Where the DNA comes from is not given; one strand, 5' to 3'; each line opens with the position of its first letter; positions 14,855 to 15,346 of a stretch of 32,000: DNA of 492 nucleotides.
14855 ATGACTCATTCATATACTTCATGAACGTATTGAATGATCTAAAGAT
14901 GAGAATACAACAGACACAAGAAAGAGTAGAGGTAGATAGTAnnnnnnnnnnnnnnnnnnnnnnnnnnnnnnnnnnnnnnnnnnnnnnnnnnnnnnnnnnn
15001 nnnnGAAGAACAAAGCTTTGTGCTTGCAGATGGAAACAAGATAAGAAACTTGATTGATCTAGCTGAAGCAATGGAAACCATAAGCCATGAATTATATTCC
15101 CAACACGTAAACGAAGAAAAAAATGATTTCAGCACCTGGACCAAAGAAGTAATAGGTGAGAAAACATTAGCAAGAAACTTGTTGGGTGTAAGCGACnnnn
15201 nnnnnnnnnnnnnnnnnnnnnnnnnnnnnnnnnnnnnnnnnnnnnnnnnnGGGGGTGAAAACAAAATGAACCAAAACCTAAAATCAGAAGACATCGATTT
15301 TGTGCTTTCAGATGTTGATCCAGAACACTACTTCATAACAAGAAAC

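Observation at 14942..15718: Two tandem small paralogs with an invariant H-x-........-x-W block between GH57 and a eukaryote-type glycogen synthase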

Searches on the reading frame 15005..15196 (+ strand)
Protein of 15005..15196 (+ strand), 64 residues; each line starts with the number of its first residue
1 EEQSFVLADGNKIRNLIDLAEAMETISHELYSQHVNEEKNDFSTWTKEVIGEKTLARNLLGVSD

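Call 21: search_solved_structures(query=A2, max_evalue=10, show_alignments=2)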
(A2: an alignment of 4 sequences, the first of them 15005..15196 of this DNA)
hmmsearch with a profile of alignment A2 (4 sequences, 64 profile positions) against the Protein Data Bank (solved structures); distinct sequences matched with E-value up to 10: 22.
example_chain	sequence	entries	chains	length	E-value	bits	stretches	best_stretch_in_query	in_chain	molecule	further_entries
4cso_A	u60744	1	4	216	0.0011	22.1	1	39-60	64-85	ORFY PROTEIN, TRANSCRIPTION FACTOR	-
3f13_A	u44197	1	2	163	0.19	14.8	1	7-34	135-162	putative nudix hydrolase family member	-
1l1k_A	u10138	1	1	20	0.25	14.5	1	8-23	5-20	Barstar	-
2hxx_A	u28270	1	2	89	0.52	13.5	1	9-25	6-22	Barstar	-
1x1y_D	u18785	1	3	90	0.53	13.4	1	8-25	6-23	Barstar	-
1b27_D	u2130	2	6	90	0.54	13.4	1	8-25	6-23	PROTEIN (BARSTAR) | Barstar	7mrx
1x1w_D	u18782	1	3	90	0.54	13.4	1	8-25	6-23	Barstar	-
1b2u_D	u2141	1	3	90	0.54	13.4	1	8-25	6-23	PROTEIN (BARSTAR)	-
1ab7_A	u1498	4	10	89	0.54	13.4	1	9-25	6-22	BARSTAR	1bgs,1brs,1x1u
1a19_A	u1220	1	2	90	0.55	13.4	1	8-25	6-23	BARSTAR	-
1b2s_D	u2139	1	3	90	0.55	13.4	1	8-25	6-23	PROTEIN (BARSTAR)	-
1x1x_D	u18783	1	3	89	0.55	13.4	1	9-25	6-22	Barstar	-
6pqk_B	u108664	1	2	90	0.55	13.4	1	8-25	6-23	Barstar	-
3da7_C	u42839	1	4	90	0.55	13.4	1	8-25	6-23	Barstar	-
1b3s_D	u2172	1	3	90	0.55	13.4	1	8-25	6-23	PROTEIN (BARSTAR)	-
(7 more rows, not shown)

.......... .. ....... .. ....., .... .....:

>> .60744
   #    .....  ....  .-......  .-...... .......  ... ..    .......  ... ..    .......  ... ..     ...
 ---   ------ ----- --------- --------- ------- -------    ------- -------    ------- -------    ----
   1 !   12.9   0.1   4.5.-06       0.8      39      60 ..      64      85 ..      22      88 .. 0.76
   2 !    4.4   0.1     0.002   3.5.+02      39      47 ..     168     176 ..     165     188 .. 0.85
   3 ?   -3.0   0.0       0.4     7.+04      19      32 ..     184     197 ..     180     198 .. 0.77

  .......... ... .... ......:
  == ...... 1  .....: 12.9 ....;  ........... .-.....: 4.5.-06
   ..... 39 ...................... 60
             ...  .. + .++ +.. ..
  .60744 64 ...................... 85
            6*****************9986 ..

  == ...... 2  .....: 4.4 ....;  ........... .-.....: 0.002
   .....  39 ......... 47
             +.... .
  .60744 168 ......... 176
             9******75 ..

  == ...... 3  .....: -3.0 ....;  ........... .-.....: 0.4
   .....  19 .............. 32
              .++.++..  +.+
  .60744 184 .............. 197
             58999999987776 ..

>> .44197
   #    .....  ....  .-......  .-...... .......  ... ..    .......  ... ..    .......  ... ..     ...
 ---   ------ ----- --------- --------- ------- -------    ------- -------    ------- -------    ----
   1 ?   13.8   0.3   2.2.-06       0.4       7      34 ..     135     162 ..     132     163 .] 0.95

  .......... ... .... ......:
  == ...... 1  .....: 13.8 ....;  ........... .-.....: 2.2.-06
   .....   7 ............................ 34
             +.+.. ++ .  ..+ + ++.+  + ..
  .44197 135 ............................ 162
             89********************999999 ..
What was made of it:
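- On DUF5752 / OrfY-like superfamily: The 4-sequence profile gave E 1.1e-3 (call 21).
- The PDB entry name calls OrfY a transcription factor (call 21). The molecule name in PDB 4cso is 'ORFY PROTEIN, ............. FACTOR' (call 21).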

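Call 24: search_protein_representatives(alignment_id=A2)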
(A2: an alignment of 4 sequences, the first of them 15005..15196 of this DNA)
Query: 4 sequences, 64 profile positions. Proteins with E-value up to 0.001 (for the whole library): 4376; up to 1e-10: 2319; up to 1e-30: 16. The best 150 are listed.
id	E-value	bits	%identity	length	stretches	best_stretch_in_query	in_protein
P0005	1.8e-40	152.7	-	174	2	1-63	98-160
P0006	2.4e-40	152.4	-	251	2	1-63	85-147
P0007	2.8e-39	148.9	-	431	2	1-63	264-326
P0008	1.5e-38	146.6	-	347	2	1-63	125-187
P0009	1.9e-36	139.9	-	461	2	2-64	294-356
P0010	2.6e-35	136.2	-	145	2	1-63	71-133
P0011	2.8e-35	136.1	-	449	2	2-63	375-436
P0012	6.5e-35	134.9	-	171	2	2-63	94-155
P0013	3.7e-34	132.5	-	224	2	1-62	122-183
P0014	8.0e-34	131.4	-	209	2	1-63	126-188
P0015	1.1e-33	131.0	-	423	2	2-60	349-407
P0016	2.8e-33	129.7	-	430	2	2-63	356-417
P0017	7.3e-33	128.4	-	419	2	1-63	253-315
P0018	2.9e-32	126.4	-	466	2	2-63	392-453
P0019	1.6e-31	124.1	-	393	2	1-63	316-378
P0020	8.3e-31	121.8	-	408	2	1-60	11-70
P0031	4.2e-27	109.9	-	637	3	2-64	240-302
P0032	8.8e-27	108.9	-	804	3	1-64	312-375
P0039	4.8e-25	103.3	-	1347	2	1-64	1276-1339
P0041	1.0e-24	102.3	-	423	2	2-59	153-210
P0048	1.2e-22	95.6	-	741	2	1-63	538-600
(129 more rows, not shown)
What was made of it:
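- Tried and rejected: The exhaustive HMMER scan was needed to see the family (call 24).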

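Call 28: search_protein_families(library=pfam, alignment_id=A3, max_evalue=0.001)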
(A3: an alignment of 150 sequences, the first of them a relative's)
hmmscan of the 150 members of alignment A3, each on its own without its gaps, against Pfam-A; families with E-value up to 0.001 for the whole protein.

A. member 1, P0005 (174 aa): 1 family
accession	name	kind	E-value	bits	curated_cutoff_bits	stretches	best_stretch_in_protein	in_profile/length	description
PF19027.5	DUF5752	-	9.1e-10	38.7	23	1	41-162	37-192/208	Family of unknown function (DUF5752)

B. families by the number of members that match (of 150 scanned): 40 families (the first 25 are shown)
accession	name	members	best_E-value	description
PF19027.5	DUF5752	134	1.3e-12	Family of unknown function (DUF5752)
PF01935.23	DUF87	5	5.2e-11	Helicase HerA, central domain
PF13620.12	CarboxypepD_reg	4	6.2e-66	Carboxypeptidase regulatory-like domain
PF06745.19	ATPase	4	6.1e-50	KaiC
PF13481.12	AAA_25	4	1.2e-08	AAA domain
PF03796.21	DnaB_C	4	7.4e-07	DnaB-like helicase C terminal domain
PF13715.12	CarbopepD_reg_2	3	4.7e-49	CarboxypepD_reg-like domain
PF05872.18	HerA_C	3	1.2e-07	Helicase HerA-like C-terminal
PF07088.17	GvpD_P-loop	3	1.6e-06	GvpD gas vesicle protein, P-loop domain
PF13012.11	MitMem_reg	3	0.00012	Maintenance of mitochondrial structure and function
PF12846.13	AAA_10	2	0.00014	AAA-like domain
PF01580.24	FtsK_SpoIIIE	2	0.00025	FtsK/SpoIIIE family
PF13245.12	AAA_19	2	0.00043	AAA domain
PF10412.15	TrwB_AAD_bind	2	0.00056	Type IV secretion-system coupling protein DNA-binding domain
PF00313.28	CSD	1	7.2e-12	'Cold-shock' DNA-binding domain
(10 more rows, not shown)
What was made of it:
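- On DUF5752 / OrfY-like superfamily: 134 of 150 relatives hit the model at E <= 1e-3 (call 28).
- Closest known: OrfY of Thermoproteus tenax. Same: 134 of 150 relatives hit PF19027 (call 28).
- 134 of the 150 best relatives hit DUF5752 (call 28). Some large relatives carry CarboxypepD_reg repeats typical of surface proteins (call 28).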

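Call 38: find_homologous_proteins(query=A4, max_evalue=0.001)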
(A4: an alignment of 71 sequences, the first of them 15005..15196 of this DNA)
Query A4 (71 sequences) (64 aa, profile of the alignment): 27 proteins with E <= 0.001 among 131 candidates.
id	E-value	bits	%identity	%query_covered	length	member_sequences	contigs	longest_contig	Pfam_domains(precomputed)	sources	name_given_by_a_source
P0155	2.2e-23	99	49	98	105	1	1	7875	PF19027.6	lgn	-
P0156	3.5e-23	99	49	86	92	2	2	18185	PF19027.6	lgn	-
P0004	4.4e-23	98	52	100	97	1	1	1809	-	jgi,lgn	-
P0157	5.9e-22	95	47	92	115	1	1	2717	PF19027.6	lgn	-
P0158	6.6e-22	95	38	100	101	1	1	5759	-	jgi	jgi:hypothetical protein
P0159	8.6e-22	94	41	92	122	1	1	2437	-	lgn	-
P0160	9.5e-22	94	47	92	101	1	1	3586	-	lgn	-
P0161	1.1e-21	94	52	100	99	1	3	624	PF19027.6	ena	-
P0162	1.3e-21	94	44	98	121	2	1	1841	PF19027.6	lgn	-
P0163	2.5e-21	93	41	92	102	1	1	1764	-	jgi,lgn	jgi:hypothetical protein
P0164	4.1e-21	92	37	98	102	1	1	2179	PF19027.6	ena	-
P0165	4.1e-21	92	41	92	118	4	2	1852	PF19027.6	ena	-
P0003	4.3e-21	92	100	100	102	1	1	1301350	-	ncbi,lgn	-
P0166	4.4e-21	92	44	98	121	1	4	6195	PF19027.6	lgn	-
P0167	4.7e-21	92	41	92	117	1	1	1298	-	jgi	jgi:hypothetical protein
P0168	5.4e-21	92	43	88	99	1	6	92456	-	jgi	-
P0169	2.7e-20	89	45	97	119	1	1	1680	PF19027.6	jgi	jgi:hypothetical protein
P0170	3.3e-20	89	39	97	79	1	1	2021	PF19027.6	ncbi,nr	ncbi:MAG: hypothetical protein LRZ96_00105, partial [Candidatus Pacebacteria bacterium]|nr:hypotheti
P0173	4.6e-19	86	45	97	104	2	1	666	PF19027.6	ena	-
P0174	5.2e-19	85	35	98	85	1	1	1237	PF19027.6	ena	-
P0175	4.6e-18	82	25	95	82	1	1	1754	PF19027.6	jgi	-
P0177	2.6e-16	77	32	97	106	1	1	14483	-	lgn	-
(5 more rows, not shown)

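Call 42: find_encoding_contigs(protein=P0168, flank=8000, max_places=3)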
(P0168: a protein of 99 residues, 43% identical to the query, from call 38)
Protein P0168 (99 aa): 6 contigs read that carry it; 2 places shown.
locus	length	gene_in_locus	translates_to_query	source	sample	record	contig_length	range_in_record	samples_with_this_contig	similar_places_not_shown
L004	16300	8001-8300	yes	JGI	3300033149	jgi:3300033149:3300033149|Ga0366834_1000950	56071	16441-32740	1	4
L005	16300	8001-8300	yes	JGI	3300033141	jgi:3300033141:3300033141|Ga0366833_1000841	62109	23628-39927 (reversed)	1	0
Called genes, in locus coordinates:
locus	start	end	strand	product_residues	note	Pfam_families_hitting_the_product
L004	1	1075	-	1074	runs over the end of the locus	PF00702:Hydrolase, PF13419:HAD_2, PF03636:Glyco_hydro_65N, PF03632:Glyco_hydro_65m, PF03633:Glyco_hydro_65C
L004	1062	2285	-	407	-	PF18572:T6PP_N, PF21141:T6PP_C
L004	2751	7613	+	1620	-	PF00128:Alpha-amylase (faint), PF08323:Glyco_transf_5, PF00534:Glycos_transf_1, PF13692:Glyco_trans_1_4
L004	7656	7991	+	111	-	-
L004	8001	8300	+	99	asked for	-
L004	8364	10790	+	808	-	PF03065:Glyco_hydro_57, PF12055:DUF3536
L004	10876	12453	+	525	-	PF02446:Glyco_hydro_77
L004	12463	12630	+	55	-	-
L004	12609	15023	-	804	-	PF01343:Peptidase_S49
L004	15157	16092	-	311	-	PF01544:CorA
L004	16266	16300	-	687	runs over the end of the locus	PF22745:Nlig-Ia, PF01653:DNA_ligase_aden, PF03120:OB_DNA_ligase, PF03119:DNA_ligase_ZBD (weak), PF14520:HHH_5 (weak), PF12826:HHH_2, PF00533:BRCT, PF12738:PTCB-BRCT (faint)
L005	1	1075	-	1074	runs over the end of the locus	PF00702:Hydrolase, PF13419:HAD_2, PF03636:Glyco_hydro_65N, PF03632:Glyco_hydro_65m, PF03633:Glyco_hydro_65C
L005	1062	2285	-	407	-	PF18572:T6PP_N, PF21141:T6PP_C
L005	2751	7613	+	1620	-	PF00128:Alpha-amylase (faint), PF08323:Glyco_transf_5, PF00534:Glycos_transf_1, PF13692:Glyco_trans_1_4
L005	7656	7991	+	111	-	-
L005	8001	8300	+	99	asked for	-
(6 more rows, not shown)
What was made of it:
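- A bacterial contig shows a similar arrangement, GT5 synthase, small protein, GH57, GH77 (call 42).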

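Call 44: find_encoding_contigs(protein=P0156, flank=8000, max_places=2)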
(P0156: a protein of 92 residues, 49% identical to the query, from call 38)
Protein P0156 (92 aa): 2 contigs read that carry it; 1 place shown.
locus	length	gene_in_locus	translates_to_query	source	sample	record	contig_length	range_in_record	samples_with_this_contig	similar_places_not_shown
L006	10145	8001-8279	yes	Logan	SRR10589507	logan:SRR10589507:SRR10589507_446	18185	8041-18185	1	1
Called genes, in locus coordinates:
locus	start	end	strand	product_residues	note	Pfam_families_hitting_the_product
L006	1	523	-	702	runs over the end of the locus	PF13428:TPR_14 (faint)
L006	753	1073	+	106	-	-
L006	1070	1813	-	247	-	PF01936:NYN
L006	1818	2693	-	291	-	PF00892:EamA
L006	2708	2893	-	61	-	-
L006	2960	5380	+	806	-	PF03104:DNA_pol_B_exo1, PF13482:RNase_H_2 (weak), PF00136:DNA_pol_B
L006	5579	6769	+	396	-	PF08323:Glyco_transf_5, PF20706:GT4-conflict, PF13439:Glyco_transf_4, PF13579:Glyco_trans_4_4, PF00534:Glycos_transf_1, PF13692:Glyco_trans_1_4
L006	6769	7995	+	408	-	PF03065:Glyco_hydro_57, PF01522:Polysacc_deac_1 (weak)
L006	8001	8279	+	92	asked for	PF19027:DUF5752 (weak)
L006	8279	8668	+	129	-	PF19027:DUF5752 (faint)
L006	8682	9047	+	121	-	PF19027:DUF5752 (faint)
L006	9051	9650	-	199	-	PF00177:Ribosomal_S7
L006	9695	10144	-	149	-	?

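Call 45: find_encoding_contigs(protein=P0177, flank=8000, max_places=2)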
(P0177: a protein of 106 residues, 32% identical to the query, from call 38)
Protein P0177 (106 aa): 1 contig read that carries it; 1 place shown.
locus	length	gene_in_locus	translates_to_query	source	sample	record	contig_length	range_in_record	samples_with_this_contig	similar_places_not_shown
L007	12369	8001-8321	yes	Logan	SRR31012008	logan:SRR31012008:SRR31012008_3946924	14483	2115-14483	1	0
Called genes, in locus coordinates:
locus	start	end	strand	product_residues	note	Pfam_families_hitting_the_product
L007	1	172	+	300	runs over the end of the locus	PF00294:PfkB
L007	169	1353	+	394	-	PF00723:Glyco_hydro_15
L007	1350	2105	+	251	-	PF01791:DeoC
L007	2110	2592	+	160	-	PF06560:GPI, PF07883:Cupin_2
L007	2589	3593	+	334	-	PF00389:2-Hacid_dh, PF02826:2-Hacid_dh_C, PF03446:NAD_binding_2 (weak)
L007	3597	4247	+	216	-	PF00121:TIM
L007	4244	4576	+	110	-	PF01050:MannoseP_isomer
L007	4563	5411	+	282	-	PF00480:ROK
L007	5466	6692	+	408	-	PF08323:Glyco_transf_5, PF13579:Glyco_trans_4_4, PF20706:GT4-conflict, PF13439:Glyco_transf_4, PF00534:Glycos_transf_1, PF13692:Glyco_trans_1_4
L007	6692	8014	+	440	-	PF03065:Glyco_hydro_57, PF01074:Glyco_hydro_38N (faint), PF01522:Polysacc_deac_1 (weak)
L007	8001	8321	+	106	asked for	-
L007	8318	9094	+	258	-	PF00142:Fer4_NifH (faint), PF01656:CbiA, PF10609:ParA (faint), PF13614:AAA_31, PF13500:AAA_26 (weak)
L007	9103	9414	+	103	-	-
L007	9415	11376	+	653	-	PF00723:Glyco_hydro_15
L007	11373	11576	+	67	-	-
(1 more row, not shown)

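Call 47: find_related_loci(query=A2, collection=genome_contigs, flank=10000)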
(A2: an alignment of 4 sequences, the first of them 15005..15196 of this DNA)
Query A2 (64 aa) in genome_contigs; peptide patterns used: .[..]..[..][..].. (x = any residue, [..] = any of these).
172 stretches matched a pattern; 115 encode a relative of the query (tblastn E <= 1e-3); the best 80 are kept; 80 distinct loci.
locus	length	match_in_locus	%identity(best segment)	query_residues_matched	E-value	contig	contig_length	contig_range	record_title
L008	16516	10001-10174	50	2-59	5e-18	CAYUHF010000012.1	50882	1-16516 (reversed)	MAG TPA_asm: uncultured Methanosarcinales archaeon isolate SRP332253_co2_76 genome assembly, contig: NODE_554_length_508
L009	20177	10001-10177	49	1-59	3e-16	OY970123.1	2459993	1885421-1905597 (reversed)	MAG: uncultured Chloroflexia bacterium isolate MFD01476.bin.c.5 genome assembly, chromosome: 1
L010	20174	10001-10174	50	2-59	5e-16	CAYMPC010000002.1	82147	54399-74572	MAG TPA_asm: uncultured Methanosarcinales archaeon isolate SRP319275_co4_76 genome assembly, contig: NODE_142_length_821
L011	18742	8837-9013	44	1-59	1e-15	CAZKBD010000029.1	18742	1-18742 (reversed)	MAG TPA_asm: uncultured Methanosarcinales archaeon isolate SRP062349_co5_67 genome assembly, contig: NODE_930_length_187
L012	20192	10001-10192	41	1-64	2e-15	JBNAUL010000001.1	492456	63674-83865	MAG: Candidatus Woesearchaeota archaeon isolate Kamch4342-D-MF-011 bin55.fa-1, whole genome shotgun sequence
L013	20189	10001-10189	48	2-64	5e-15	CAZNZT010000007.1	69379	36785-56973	MAG TPA_asm: uncultured Methanosarcinales archaeon isolate binchicken_co256_988 genome assembly, contig: NODE_327_length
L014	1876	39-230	42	1-64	6e-15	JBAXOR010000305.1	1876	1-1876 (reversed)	MAG: Chrysiogenales bacterium isolate ELA510 MAG510_305, whole genome shotgun sequence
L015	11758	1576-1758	38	2-62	7e-15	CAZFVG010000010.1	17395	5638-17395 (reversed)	MAG TPA_asm: uncultured Methanosarcinales archaeon isolate binchicken_co54_27 genome assembly, contig: NODE_5764_length_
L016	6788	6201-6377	44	1-59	8e-15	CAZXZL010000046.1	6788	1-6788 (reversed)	MAG TPA_asm: uncultured Methanosarcinales archaeon isolate binchicken_co32_234 genome assembly, contig: NODE_20272_lengt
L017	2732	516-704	43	1-63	1e-14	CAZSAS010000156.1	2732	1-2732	MAG TPA_asm: uncultured Methanosarcinales archaeon isolate binchicken_co129_814 genome assembly, contig: NODE_155278_len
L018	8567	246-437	44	1-64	2e-14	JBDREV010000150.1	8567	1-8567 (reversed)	MAG: Candidatus Woesearchaeota archaeon isolate MEGAHIT-group-1.331 k141_1763524, whole genome shotgun sequence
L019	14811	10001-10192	44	1-64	2e-14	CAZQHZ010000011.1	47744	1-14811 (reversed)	MAG TPA_asm: uncultured Methanosarcinales archaeon isolate SRP252850_co1_390 genome assembly, contig: NODE_1072_length_4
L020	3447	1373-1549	44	1-59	3e-14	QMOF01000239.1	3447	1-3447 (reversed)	MAG: Chloroflexi bacterium isolate B9_G15 B9_Guay15_scaffold_15763, whole genome shotgun sequence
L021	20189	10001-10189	41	2-64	5e-14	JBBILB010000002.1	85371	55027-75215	MAG: Candidatus Woesearchaeota archaeon isolate PGS172224_bin_2 NODE_176_length_85371_cov_2.76175, whole genome shotgun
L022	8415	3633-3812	45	1-60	5e-14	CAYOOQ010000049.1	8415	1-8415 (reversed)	MAG TPA_asm: uncultured Methanosarcinales archaeon isolate binchicken_co32_389 genome assembly, contig: NODE_15011_lengt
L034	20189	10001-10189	41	2-64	3e-13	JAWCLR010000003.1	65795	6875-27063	MAG: Candidatus Woesearchaeota archaeon isolate JZ-2_201705_bins_23 JZ-2_201705_bins_23_scaffold_3, whole genome shotgun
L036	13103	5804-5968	47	5-59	3e-13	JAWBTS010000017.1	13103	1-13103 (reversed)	MAG: Candidatus Aenigmatarchaeota archaeon isolate JZ-1_201709_bins_49 JZ-1_201709_bins_49_scaffold_17, whole genome sho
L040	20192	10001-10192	42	1-64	8e-13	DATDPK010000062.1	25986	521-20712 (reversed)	MAG TPA_asm: Candidatus Nanoarchaeia archaeon isolate SMAG_U7919 k141_3520512, whole genome shotgun sequence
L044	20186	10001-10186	44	3-64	1e-12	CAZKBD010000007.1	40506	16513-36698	MAG TPA_asm: uncultured Methanosarcinales archaeon isolate SRP062349_co5_67 genome assembly, contig: NODE_220_length_405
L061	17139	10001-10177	41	2-60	3e-11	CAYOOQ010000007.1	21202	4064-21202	MAG TPA_asm: uncultured Methanosarcinales archaeon isolate binchicken_co32_389 genome assembly, contig: NODE_3636_length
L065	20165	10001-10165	42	2-56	8e-12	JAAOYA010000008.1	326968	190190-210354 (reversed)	Candidatus Woesearchaeota archaeon isolate DPANNHV_H1.bin.22 k83_1106585, whole genome shotgun sequence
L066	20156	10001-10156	46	5-56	5e-11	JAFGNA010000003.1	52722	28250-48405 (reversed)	MAG: Candidatus Woesearchaeota archaeon isolate Zod_Metabat.513 k87_2449278, whole genome shotgun sequence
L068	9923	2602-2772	40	3-59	7e-11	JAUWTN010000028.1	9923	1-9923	MAG: Candidatus Aenigmatarchaeota archaeon isolate CSMAG_2581 CSMAG_2581_k127_9344254_length_9923_cov_40.2217, whole gen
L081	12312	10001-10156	42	5-56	3e-10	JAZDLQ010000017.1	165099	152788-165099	MAG: archaeon isolate MEGAHIT-group-0.609 k141_11811134, whole genome shotgun sequence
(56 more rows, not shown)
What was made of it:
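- Tried and rejected: The 4-sequence alignment was used instead (call 47), which biases the loci towards P1-like relatives.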

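Call 65: search_protein_families(library=pfam, alignment_id=A7, max_evalue=0.00001)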
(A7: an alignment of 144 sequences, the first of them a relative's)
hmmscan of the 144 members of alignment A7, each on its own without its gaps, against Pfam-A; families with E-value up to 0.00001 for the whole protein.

A. member 1, L009:6480-7472:+ (331 aa): 3 families
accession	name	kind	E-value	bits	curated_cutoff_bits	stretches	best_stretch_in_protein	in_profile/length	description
PF07478.18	Dala_Dala_lig_C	-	4.2e-27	95.4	24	1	143-326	34-203/204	D-ala D-ala ligase C-terminus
PF02655.19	ATP-grasp_3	-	1.2e-10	42.2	23.2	1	113-297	3-155/160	ATP-grasp domain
PF13535.11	ATP-grasp_4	-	2.7e-08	34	27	1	145-297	2-150/160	ATP-grasp domain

B. families by the number of members that match (of 144 scanned): 103 families (the first 25 are shown)
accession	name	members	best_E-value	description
PF19027.5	DUF5752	6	5.8e-08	Family of unknown function (DUF5752)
PF11614.14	FixG_C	5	1.3e-11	IG-like fold at C-terminal of FixG, putative oxidoreductase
PF10609.15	ParA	4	2.7e-22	NUBPL iron-transfer P-loop NTPase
PF01926.29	MMR_HSR1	4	4.3e-19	50S ribosome-binding GTPase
PF13614.12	AAA_31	3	2.2e-44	AAA domain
PF08438.16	YGR210-like_G4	3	5.3e-38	Obg-like GTPase YGR210-like, G4 motif-containing domain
PF07478.18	Dala_Dala_lig_C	3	6.9e-34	D-ala D-ala ligase C-terminus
PF01656.29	CbiA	3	3.2e-23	CobQ/CobB/MinD/ParA nucleotide binding domain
PF02824.27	TGS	3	4.1e-14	TGS domain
PF14528.11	LAGLIDADG_3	3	4.7e-13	LAGLIDADG-like domain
PF02655.19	ATP-grasp_3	3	1.2e-10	ATP-grasp domain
PF00142.24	Fer4_NifH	3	1.2e-10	4Fe-4S iron sulfur cluster binding proteins, NifH/frxC family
PF06564.18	CBP_BcsQ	3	1.1e-09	Cellulose biosynthesis protein BcsQ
PF02421.24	FeoB_N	3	2e-07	Ferrous iron transport protein B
PF02896.24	PEP-utilizers_C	2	1.3e-77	PEP-utilising enzyme, PEP-binding domain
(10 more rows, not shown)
